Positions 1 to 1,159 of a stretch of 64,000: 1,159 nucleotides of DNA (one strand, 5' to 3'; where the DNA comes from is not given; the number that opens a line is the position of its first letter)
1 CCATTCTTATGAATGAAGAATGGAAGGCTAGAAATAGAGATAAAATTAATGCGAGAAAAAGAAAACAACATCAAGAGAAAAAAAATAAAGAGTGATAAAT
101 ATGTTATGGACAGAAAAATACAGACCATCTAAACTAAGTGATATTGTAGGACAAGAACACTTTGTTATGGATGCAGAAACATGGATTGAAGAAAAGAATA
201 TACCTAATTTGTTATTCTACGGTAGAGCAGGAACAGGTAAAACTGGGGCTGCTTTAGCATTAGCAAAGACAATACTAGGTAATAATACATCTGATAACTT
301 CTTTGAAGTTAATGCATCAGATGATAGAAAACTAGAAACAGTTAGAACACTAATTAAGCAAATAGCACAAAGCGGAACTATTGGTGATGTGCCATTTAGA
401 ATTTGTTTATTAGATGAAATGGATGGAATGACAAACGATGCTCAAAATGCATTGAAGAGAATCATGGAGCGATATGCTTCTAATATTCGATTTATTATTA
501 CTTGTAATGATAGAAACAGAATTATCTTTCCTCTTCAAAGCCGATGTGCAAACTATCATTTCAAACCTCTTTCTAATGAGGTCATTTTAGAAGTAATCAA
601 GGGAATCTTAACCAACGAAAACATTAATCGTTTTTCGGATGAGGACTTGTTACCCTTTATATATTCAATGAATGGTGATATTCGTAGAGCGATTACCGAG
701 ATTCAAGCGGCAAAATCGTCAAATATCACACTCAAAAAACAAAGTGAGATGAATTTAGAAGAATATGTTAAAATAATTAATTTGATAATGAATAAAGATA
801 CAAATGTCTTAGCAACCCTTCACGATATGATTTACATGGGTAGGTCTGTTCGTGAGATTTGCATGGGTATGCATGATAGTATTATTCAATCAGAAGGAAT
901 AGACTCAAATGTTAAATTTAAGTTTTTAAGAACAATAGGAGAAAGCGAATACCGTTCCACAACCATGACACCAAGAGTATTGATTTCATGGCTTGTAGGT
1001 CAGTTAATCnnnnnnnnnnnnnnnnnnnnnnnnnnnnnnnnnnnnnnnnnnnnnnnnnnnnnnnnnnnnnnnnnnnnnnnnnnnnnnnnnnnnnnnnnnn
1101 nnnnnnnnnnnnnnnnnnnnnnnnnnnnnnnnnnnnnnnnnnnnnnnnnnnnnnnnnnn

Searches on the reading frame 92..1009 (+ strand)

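Call 38: search_protein_families(library=pfam, proteins=[window:92-1009:+], max_evalue=0.00001)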
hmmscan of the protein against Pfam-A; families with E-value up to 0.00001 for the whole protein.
window:92-1009:+ (306 aa): 2 families
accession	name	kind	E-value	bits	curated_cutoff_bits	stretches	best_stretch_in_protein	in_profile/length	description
PF13177.12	DNA_pol3_delta2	-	1.2e-13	51.8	27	1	79-160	81-160/161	DNA polymerase III, delta subunit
PF00004.35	AAA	-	3.5e-13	50.6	21.2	1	40-156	1-127/131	ATPase family associated with various cellular activities (AAA)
